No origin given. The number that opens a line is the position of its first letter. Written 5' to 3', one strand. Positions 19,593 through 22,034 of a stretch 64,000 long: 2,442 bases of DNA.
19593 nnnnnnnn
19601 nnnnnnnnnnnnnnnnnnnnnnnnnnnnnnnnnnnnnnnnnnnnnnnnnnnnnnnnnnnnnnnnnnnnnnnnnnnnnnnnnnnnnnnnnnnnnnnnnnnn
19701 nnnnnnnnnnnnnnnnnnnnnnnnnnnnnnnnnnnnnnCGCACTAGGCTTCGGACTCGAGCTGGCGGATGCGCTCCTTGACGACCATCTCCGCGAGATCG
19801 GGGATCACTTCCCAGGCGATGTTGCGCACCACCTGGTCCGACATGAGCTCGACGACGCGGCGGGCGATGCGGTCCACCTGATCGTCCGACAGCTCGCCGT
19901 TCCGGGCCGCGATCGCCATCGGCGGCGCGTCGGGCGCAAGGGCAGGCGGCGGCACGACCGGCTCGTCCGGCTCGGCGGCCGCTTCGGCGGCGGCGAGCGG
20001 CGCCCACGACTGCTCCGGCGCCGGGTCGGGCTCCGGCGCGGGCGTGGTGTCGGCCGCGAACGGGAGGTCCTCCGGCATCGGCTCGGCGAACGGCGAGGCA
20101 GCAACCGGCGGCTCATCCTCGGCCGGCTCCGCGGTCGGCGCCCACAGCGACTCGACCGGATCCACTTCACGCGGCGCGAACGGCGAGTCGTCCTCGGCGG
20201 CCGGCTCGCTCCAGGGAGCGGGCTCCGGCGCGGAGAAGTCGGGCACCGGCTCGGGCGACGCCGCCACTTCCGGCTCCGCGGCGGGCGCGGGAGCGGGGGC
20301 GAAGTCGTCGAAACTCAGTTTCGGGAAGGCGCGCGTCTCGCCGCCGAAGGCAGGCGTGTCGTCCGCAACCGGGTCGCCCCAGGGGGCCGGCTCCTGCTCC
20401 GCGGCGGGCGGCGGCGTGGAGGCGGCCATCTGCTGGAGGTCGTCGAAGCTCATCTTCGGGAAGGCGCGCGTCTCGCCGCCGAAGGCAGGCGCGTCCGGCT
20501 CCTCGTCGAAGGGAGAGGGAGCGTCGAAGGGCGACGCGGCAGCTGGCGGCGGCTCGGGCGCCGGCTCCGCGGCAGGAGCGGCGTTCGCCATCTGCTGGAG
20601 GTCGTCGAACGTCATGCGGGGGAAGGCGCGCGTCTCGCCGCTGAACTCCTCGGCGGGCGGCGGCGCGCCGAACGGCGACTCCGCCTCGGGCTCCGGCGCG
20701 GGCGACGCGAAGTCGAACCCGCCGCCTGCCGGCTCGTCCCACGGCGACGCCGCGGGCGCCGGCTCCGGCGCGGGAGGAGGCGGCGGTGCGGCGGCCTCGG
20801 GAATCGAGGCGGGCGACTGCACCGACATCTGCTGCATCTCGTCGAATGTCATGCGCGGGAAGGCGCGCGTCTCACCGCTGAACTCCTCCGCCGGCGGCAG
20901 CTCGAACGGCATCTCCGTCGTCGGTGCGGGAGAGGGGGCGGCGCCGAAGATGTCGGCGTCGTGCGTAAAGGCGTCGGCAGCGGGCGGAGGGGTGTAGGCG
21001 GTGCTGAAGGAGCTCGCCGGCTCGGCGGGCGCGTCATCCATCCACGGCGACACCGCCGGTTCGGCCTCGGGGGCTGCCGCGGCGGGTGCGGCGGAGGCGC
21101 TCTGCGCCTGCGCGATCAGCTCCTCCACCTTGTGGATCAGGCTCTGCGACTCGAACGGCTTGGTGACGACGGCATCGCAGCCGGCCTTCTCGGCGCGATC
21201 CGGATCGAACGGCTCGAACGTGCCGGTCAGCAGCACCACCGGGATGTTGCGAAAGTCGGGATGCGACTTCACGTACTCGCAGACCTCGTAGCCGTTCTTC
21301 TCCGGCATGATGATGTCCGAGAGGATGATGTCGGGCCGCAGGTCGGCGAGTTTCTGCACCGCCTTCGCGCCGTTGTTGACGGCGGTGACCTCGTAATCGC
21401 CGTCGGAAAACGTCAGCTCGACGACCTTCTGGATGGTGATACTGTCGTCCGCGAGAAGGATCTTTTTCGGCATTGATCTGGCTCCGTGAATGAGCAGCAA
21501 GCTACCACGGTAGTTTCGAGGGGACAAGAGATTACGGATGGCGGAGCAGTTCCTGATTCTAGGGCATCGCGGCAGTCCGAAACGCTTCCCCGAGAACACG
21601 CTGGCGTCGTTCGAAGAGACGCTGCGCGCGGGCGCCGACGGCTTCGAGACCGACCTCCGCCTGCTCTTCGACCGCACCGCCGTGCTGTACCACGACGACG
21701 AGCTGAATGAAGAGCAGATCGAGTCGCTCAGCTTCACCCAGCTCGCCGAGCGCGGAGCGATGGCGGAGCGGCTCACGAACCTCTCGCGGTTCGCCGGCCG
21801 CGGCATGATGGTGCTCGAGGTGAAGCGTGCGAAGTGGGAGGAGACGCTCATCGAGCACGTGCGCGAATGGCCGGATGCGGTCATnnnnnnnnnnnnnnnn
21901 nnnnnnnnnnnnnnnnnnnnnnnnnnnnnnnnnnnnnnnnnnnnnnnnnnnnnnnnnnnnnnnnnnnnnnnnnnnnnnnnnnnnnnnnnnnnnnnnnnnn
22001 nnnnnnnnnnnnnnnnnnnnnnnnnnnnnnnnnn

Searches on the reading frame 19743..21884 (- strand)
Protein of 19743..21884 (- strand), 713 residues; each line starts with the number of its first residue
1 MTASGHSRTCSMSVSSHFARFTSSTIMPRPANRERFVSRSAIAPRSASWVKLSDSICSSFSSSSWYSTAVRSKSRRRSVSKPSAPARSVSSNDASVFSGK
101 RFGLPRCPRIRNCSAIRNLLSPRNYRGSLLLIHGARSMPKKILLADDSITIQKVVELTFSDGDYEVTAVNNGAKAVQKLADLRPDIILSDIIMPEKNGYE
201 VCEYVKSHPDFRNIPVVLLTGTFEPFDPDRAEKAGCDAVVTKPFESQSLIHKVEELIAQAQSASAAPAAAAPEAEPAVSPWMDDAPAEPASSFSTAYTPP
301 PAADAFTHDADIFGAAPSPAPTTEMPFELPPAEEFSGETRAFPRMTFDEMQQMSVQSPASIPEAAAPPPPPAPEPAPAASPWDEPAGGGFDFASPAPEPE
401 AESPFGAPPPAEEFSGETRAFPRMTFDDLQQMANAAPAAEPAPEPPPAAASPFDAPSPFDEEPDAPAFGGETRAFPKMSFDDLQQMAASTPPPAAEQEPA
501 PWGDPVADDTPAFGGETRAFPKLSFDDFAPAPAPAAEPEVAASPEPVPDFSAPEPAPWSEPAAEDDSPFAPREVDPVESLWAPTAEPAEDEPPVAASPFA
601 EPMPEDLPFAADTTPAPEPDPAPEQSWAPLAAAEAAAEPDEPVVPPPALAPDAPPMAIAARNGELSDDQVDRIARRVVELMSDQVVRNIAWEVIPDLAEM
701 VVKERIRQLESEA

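Call 16: search_protein_families(library=pfam, proteins=[window:19743-21884:-], max_evalue=0.0001)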
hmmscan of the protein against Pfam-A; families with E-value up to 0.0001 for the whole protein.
window:19743-21884:- (713 aa): 1 family
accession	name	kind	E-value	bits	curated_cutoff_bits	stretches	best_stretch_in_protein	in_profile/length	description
PF00072.30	Response_reg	-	8.9e-21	74.6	30.2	1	142-253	1-110/111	Response regulator receiver domain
